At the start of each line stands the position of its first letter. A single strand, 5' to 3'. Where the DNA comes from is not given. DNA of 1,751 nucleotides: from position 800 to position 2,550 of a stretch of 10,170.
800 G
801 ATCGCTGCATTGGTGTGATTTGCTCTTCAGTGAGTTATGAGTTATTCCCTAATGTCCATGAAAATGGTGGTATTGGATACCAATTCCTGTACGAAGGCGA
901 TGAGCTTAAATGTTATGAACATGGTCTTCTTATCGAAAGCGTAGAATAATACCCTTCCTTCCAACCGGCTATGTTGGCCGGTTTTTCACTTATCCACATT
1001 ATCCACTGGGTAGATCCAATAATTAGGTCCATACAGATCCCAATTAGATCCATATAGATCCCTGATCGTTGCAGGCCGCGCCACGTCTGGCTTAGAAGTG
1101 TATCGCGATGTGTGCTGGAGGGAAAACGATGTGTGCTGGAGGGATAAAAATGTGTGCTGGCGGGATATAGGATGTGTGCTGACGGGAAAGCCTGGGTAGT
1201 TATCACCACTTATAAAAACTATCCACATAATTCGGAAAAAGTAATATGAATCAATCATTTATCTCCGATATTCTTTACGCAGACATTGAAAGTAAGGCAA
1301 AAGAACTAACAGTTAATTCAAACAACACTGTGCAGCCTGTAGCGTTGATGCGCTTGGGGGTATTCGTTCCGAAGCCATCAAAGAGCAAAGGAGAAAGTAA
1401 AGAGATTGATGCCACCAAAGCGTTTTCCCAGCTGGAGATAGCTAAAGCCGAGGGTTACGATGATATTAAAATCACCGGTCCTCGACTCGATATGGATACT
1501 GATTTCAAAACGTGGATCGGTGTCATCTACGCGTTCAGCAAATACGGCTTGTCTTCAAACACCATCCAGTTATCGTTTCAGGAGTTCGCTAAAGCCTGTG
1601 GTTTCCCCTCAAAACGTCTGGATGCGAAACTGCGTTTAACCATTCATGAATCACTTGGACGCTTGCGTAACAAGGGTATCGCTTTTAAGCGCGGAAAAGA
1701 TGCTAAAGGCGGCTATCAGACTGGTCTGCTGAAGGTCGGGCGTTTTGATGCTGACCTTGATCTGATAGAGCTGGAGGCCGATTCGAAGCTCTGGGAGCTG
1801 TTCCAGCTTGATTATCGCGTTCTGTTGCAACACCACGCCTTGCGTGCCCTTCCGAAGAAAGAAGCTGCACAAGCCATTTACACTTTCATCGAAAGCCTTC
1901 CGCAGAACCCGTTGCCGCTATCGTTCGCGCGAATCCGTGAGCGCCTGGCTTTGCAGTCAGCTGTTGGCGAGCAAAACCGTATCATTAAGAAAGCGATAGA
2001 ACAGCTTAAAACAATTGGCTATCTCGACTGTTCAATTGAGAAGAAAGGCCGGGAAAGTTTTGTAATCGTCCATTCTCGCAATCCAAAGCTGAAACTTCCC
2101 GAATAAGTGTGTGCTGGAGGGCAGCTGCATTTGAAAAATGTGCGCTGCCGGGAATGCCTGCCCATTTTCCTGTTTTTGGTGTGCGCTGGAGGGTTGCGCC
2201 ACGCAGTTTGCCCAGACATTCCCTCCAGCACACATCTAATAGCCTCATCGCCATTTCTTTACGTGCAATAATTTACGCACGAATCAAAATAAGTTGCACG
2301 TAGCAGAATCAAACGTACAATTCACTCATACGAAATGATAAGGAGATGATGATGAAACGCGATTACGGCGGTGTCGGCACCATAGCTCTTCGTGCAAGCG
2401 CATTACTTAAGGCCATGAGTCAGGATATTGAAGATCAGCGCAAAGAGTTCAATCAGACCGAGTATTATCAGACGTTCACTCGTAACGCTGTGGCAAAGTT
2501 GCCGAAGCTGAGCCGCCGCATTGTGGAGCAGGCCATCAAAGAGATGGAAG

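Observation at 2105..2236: Apparently shortened incA copy-control locus (about four iterons)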

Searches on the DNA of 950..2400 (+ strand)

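Call 3: search_dna_similar(query=window:950-2400:+, collection=phages, mode=near, max_rows=40)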
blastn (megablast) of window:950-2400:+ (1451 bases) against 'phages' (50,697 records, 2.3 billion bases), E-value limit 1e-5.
Records with a match: 16; places in all: 16; records where one place covers at least 80% of the query: 9.
Best place of each record, by identity: >=99% 1; 95-99% 12; 60-80% 3.
By first word of the organism name: Escherichia 10; Enterobacteria 4; Cronobacter 1; Salmonella 1.
By host as written in the record: - 6; Escherichia coli 5; Escherichia sp. STEC O157 2; Escherichia coli strain MG1655 Z1 1; Cronobacter sakazakii ATCC 29544 1; Salmonella enterica subsp. enterica serovar Kouka 1.
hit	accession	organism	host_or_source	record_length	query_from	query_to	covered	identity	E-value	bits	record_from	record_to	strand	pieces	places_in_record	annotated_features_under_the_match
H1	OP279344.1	Escherichia phage P1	Escherichia coli strain MG1655 Z1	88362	1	1451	100%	96.3%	0e+0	2427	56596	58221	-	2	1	repA: RepA | parA: ParA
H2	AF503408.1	Enterobacteria phage P7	-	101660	5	1451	100%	96.4%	0e+0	2426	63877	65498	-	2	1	repA: RepA | incA incompatibility determinant region | incC incompatibility determinant region | origin of plasmid replication oriR | parA: ParA | and 3 other names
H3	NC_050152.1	Enterobacteria phage P7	-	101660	5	1451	100%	96.4%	0e+0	2426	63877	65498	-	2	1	repA: replication helicase | incA incompatibility determinant region | incC incompatibility determinant region | origin of plasmid replication oriR | parA: ParA-like partition protein | and 3 other names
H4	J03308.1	Enterobacteria phage P7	-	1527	5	1288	88%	96.0%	0e+0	2102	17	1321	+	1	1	RepA protein | incA incompatibility determinant region | incC incompatibility determinant region | DnaA box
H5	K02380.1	Escherichia phage P1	Escherichia coli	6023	5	1288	88%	95.8%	0e+0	2085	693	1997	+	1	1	repA: RepA | incA incompatibility determinant region | incC incompatibility determinant region | copy 14 | copy 12 | and 7 other names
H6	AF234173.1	Escherichia phage P1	-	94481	8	1288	88%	95.9%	0e+0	2085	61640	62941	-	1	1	100 pct identical (0 gaps) to region of repA and par genes of P1 ... | 99 pct identical (10 gaps) to fragment of P1 sequence deposited as ... | 99 pct identical (4 gaps) to repA region of P1 in P1 based vector ... | repA: RepA | 100 pct identical (0 gaps) to fragment of P1 sequence deposited as ... | and 10 other names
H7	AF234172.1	Escherichia phage P1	-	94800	8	1288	88%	95.9%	0e+0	2085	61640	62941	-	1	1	100 pct identical (0 gaps) to region of repA and par genes of P1 ... | 99 pct identical (10 gaps) to fragment of P1 sequence deposited as ... | 99 pct identical (4 gaps) to repA region of P1 in P1 based vector ... | repA: RepA | 100 pct identical (0 gaps) to fragment of P1 sequence deposited as ... | and 10 other names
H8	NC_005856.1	Escherichia phage P1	Escherichia coli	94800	8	1288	88%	95.9%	0e+0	2085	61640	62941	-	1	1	100 pct identical (0 gaps) to region of repA and par genes of P1 ... | 99 pct identical (10 gaps) to fragment of P1 sequence deposited as ... | 99 pct identical (4 gaps) to repA region of P1 in P1 based vector ... | repA: replication helicase | 100 pct identical (0 gaps) to fragment of P1 sequence deposited as ... | and 10 other names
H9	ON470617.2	Escherichia phage vB_EcoM-813R1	Escherichia coli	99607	297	1288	68%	97.9%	0e+0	1714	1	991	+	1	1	replication protein | hypothetical protein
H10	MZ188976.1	Cronobacter phage JK004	Cronobacter sakazakii ATCC 29544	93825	26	1239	84%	78.0%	0e+0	745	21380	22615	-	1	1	hypothetical protein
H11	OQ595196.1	Salmonella phage SJ1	Salmonella enterica subsp. enterica ...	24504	297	1451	63%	100.0%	0e+0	1683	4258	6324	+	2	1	parA: chromosome (plasmid) partitioning protein A | repA: RepFIB replication protein A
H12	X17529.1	Enterobacteria phage P7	-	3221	1009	1451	31%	95.5%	7e-116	737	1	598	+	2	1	record has no annotation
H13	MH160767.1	Escherichia phage vB_EcoM-Ro157c2YLVW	Escherichia sp. STEC O157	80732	1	142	10%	79.2%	9e-16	92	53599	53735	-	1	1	none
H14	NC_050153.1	Escherichia phage vB_EcoM-Ro157c2YLVW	Escherichia sp. STEC O157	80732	1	142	10%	79.2%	9e-16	92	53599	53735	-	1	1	none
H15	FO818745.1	Escherichia phage RCS47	Escherichia coli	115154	1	49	3%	96.1%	5e-13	82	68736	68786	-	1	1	none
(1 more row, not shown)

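Call 4: search_dna_similar(query=window:950-2400:+, collection=plasmids, mode=near, max_rows=40)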
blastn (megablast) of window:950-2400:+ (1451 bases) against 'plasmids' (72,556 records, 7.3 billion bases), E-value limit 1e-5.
Records with a match: 462; places in all: 692; records where one place covers at least 80% of the query: 155.
Best place of each record, by identity: >=99% 66; 95-99% 349; 90-95% 1; 80-90% 3; 60-80% 43.
By first word of the organism name: Escherichia 403; Salmonella 35; Klebsiella 10; Shigella 7; Enterobacter 5; Citrobacter 1; Cronobacter 1.
By predicted mobility (MOB-suite, as given by PLSDB): non-mobilizable 363; mobilizable 53; conjugative 46.
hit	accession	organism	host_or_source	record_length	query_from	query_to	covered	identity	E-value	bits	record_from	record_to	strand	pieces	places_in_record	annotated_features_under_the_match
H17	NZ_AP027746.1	Escherichia coli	Homo sapiens,whole organism,feces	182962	1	1451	100%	99.5%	0e+0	2679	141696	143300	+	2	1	repA: replication protein RepA | AAA family ATPase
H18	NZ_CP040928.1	Escherichia coli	cow,feces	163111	1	1451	100%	98.9%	0e+0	2771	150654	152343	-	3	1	repA: replication protein RepA | AAA family ATPase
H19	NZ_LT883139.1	Escherichia coli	-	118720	1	1451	100%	98.6%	0e+0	2620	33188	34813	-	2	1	repA: replication protein RepA | AAA family ATPase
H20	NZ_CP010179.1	Escherichia coli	-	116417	1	1451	100%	98.6%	0e+0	2620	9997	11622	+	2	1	repA: replication protein RepA | AAA family ATPase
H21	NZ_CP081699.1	Escherichia coli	-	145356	1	1451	100%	98.6%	0e+0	2620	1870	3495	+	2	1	repA: replication protein RepA | AAA family ATPase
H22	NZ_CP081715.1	Escherichia coli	-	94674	1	1451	100%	98.6%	0e+0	2620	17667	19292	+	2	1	repA: replication protein RepA | AAA family ATPase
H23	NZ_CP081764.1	Escherichia coli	-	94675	1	1451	100%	98.6%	0e+0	2620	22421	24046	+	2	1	repA: replication protein RepA | AAA family ATPase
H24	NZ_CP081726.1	Escherichia coli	-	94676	1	1451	100%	98.6%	0e+0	2620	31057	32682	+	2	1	repA: replication protein RepA | AAA family ATPase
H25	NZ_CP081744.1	Escherichia coli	-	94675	1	1451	100%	98.6%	0e+0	2620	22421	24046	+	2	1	repA: replication protein RepA | AAA family ATPase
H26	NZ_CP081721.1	Escherichia coli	-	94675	1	1451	100%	98.6%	0e+0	2620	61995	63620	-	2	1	repA: replication protein RepA | AAA family ATPase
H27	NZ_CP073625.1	Escherichia coli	meat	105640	1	1451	100%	98.6%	0e+0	2620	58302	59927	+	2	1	repA: replication protein RepA | AAA family ATPase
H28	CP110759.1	Klebsiella pneumoniae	Homo sapiens,urine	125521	1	1451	100%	98.6%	0e+0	2620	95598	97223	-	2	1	repA: replication protein RepA | AAA family ATPase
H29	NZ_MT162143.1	Escherichia coli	-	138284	1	1451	100%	98.6%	0e+0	2620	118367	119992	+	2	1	repA: replication protein RepA | AAA family ATPase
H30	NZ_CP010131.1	Escherichia coli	cow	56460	1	1451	100%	98.5%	0e+0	2614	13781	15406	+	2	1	repA: replication protein RepA | AAA family ATPase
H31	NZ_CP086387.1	Escherichia coli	Chroicocephalus novaehollandiae,cell ...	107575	1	1451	100%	98.5%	0e+0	2614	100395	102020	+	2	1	repA: replication protein RepA | AAA family ATPase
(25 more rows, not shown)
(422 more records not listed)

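Call 5: get_annotated_region(hit=H5, flank=1500)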
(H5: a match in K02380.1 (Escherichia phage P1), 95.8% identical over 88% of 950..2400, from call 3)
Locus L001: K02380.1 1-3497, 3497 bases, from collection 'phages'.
description: Enterobacteria phage P1 RepA (repA), ParA (parA), and ParB (parB) genes, complete cds; and unknown gene.
organism: Escherichia phage P1 (NCBI taxid 2886926)
taxonomy: Viruses; Duplodnaviria; Heunggongvirae; Uroviricota; Caudoviricetes; Punavirus; Punavirus P1
host: Escherichia coli; source: -; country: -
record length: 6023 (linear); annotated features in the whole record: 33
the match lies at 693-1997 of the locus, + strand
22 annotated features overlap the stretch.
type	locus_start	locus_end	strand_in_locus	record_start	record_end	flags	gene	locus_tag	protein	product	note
misc_binding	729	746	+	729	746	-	-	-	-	DnaA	-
misc_feature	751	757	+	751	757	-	-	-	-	-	Dam site; methylation site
misc_feature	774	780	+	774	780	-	-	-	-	-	Dam site; methylation site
misc_feature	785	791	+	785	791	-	-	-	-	-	Dam site; methylation site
misc_feature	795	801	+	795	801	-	-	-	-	-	Dam site; methylation site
misc_feature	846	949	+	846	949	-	-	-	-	-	incC incompatibility determinant region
repeat_region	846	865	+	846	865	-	-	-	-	-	copy 14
repeat_region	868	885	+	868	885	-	-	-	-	-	copy 13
repeat_region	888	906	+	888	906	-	-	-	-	-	copy 12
regulatory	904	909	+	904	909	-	repA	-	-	minus_35_signal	-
repeat_region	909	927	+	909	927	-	-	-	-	-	copy 11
regulatory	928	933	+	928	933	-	repA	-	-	minus_10_signal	-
repeat_region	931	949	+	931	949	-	-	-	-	-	copy 10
CDS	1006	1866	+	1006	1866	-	repA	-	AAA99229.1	RepA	-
misc_feature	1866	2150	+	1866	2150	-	-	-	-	-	incA incompatibility determinant region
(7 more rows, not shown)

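Call 6: get_annotated_region(hit=H2, flank=1000)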
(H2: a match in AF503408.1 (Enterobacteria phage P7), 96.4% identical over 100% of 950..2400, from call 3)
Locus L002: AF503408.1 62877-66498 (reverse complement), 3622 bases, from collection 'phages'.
description: Enterobacteria phage P7, complete genome.
organism: Enterobacteria phage P7 (NCBI taxid 10682)
taxonomy: Viruses; Duplodnaviria; Heunggongvirae; Uroviricota; Caudoviricetes; Punavirus; Punavirus P1
host: -; source: -; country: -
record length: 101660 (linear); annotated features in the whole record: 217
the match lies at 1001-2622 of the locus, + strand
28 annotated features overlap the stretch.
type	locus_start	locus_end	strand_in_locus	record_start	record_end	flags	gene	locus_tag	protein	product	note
CDS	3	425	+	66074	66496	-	upf62.7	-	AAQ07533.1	Upf62.7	-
CDS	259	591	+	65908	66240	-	upf62.4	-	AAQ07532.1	Upf62.4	-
CDS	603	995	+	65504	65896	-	upf62.1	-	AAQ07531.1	Upf62.1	-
misc_feature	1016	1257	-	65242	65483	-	-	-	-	-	incC incompatibility determinant region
rep_origin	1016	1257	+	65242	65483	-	-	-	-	-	origin of plasmid replication oriR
protein_bind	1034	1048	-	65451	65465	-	-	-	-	DnaA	-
regulatory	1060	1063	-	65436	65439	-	-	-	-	other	Dam methylation site 5 in the region of incC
regulatory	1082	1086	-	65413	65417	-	-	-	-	other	Dam methylation site 4 in the region of incC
regulatory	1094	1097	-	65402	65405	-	-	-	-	other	Dam methylation site 3 in the region of incC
regulatory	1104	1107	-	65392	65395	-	-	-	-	other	Dam methylation site 2 in the region of incC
regulatory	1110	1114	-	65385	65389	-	-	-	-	other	Dam methylation site 1 in the region of incC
protein_bind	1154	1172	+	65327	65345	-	-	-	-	RepA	RepA binding iteron of incC region, copy 14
protein_bind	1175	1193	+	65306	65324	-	-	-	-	RepA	RepA binding iteron of incC region, copy 13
protein_bind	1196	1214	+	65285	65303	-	-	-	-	RepA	RepA binding iteron of incC region, copy 12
protein_bind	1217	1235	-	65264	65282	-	-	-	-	RepA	RepA binding iteron of incC region, copy 11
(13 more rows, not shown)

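Call 8: search_dna_similar(query=window:2060-2400:+, collection=plasmids, mode=near, max_rows=60)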
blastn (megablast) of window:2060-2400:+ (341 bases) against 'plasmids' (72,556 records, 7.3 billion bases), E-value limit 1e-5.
Records with a match: 378; places in all: 383; records where one place covers at least 80% of the query: 222.
Best place of each record, by identity: >=99% 103; 95-99% 60; 90-95% 161; 80-90% 54.
By first word of the organism name: Escherichia 325; Salmonella 31; Klebsiella 10; Shigella 6; Enterobacter 4; Citrobacter 1; Cronobacter 1.
By predicted mobility (MOB-suite, as given by PLSDB): non-mobilizable 281; mobilizable 52; conjugative 45.
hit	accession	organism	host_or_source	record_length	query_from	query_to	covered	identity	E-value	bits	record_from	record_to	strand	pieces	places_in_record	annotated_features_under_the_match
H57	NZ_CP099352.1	Escherichia marmotae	culture,Pooled sediment sample ...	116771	1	341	100%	100.0%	3e-89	670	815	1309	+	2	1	AAA family ATPase | repA: replication protein RepA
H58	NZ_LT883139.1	Escherichia coli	-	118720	1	341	100%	100.0%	3e-89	668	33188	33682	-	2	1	AAA family ATPase | repA: replication protein RepA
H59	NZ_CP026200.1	Escherichia coli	Homo sapiens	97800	1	341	100%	100.0%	3e-89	668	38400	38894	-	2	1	AAA family ATPase | repA: replication protein RepA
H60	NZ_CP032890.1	Escherichia coli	Homo sapiens,Culture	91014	1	341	100%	100.0%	3e-89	668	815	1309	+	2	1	AAA family ATPase | repA: replication protein RepA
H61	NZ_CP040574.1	Salmonella enterica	Homo sapiens,blood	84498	1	341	100%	100.0%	3e-89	668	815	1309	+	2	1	AAA family ATPase | repA: replication protein RepA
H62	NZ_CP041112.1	Escherichia coli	Swine,Rectal swab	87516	1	341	100%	100.0%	3e-89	668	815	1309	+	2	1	AAA family ATPase | repA: replication protein RepA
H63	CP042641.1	Escherichia coli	Sus scrofa domesticus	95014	1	341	100%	100.0%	3e-89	668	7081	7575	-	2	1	ParA family protein | replication protein RepA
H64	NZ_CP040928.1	Escherichia coli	cow,feces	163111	1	341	100%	100.0%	3e-89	668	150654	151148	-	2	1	AAA family ATPase | repA: replication protein RepA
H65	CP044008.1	Salmonella enterica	Homo sapiens,blood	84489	1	341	100%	100.0%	3e-89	668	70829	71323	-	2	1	none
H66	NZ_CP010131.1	Escherichia coli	cow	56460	1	341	100%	100.0%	3e-89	668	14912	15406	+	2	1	AAA family ATPase | repA: replication protein RepA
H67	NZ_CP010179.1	Escherichia coli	-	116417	1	341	100%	100.0%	3e-89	668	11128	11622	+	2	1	AAA family ATPase | repA: replication protein RepA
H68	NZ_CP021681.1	Escherichia coli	-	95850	1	341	100%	100.0%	3e-89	668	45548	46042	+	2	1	AAA family ATPase | repA: replication protein RepA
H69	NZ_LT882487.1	Salmonella enterica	Homo sapiens,blood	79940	1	341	100%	100.0%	3e-89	668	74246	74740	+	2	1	AAA family ATPase | repA: replication protein RepA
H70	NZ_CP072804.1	Escherichia coli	Homo sapiens,Urine sample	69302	1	341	100%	100.0%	3e-89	668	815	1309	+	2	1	AAA family ATPase | repA: replication protein RepA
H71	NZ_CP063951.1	Enterobacter sp.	PM,air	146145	1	341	100%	100.0%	3e-89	668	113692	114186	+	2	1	AAA family ATPase | repA: replication protein RepA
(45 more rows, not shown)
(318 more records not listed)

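Call 9: search_dna_similar(query=window:2060-2400:+, collection=ecoli_genomes, mode=near, max_rows=60)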
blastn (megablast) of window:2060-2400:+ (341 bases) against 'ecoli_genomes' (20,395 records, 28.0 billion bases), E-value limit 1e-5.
Records with a match: 363; places in all: 369; records where one place covers at least 80% of the query: 195.
Genomes with a match: 362 of 5426; with a place that covers at least 80% of the query: 194. Places per genome that has any: lowest 1, median 1, highest 3. On chromosomes: 12 places; on plasmids: 357.
Best place of each record, by identity: >=99% 80; 95-99% 63; 90-95% 150; 80-90% 70.
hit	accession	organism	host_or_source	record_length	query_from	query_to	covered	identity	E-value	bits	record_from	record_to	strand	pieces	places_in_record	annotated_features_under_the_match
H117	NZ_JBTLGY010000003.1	Escherichia coli strain 1332KP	Homo sapiens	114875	1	341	100%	100.0%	1e-88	670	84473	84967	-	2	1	AAA family ATPase | repA: replication protein RepA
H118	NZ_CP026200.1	Escherichia coli strain ECONIH6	Homo sapiens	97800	1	341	100%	100.0%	1e-88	668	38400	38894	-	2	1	AAA family ATPase | repA: replication protein RepA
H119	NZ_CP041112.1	Escherichia coli strain ECCTRSRTH03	Swine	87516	1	341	100%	100.0%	1e-88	668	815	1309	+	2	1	AAA family ATPase | repA: replication protein RepA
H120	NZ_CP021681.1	Escherichia coli strain AR_0162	missing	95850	1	341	100%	100.0%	1e-88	668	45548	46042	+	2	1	AAA family ATPase | repA: replication protein RepA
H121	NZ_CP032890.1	Escherichia coli strain SCEC020022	Homo sapiens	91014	1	341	100%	100.0%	1e-88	668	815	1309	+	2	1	AAA family ATPase | repA: replication protein RepA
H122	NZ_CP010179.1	Escherichia coli strain H15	not applicable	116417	1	341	100%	100.0%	1e-88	668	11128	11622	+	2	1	AAA family ATPase | repA: replication protein RepA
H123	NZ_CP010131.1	Escherichia coli strain C9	cow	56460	1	341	100%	100.0%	1e-88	668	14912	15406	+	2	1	AAA family ATPase | repA: replication protein RepA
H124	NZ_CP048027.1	Escherichia coli strain GZEC065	Homo sapiens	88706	1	341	100%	100.0%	1e-88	668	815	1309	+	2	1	AAA family ATPase | repA: replication protein RepA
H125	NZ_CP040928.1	Escherichia coli strain YY76-1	cow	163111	1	341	100%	100.0%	1e-88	668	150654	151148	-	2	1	AAA family ATPase | repA: replication protein RepA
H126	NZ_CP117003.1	Escherichia coli strain MLI108K3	Homo sapiens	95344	1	341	100%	100.0%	1e-88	668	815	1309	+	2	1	AAA family ATPase | repA: replication protein RepA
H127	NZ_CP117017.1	Escherichia coli strain MLI106K3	Homo sapiens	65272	1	341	100%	100.0%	1e-88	668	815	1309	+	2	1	AAA family ATPase | repA: replication protein RepA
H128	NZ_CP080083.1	Escherichia coli strain 19SZHZ886Rt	Homo sapiens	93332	1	341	100%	100.0%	1e-88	668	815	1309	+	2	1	AAA family ATPase | repA: replication protein RepA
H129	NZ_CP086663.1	Escherichia coli strain E2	animal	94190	1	341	100%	100.0%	1e-88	668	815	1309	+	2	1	AAA family ATPase | repA: replication protein RepA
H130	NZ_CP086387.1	Escherichia coli strain 1585m1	Chroicocephalus novaehollandiae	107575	1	341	100%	100.0%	1e-88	668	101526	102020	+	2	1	AAA family ATPase | repA: replication protein RepA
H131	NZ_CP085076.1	Escherichia coli strain P21_SE1_04.20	Homo sapiens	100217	1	341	100%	100.0%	1e-88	668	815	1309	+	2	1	AAA family ATPase | repA: replication protein RepA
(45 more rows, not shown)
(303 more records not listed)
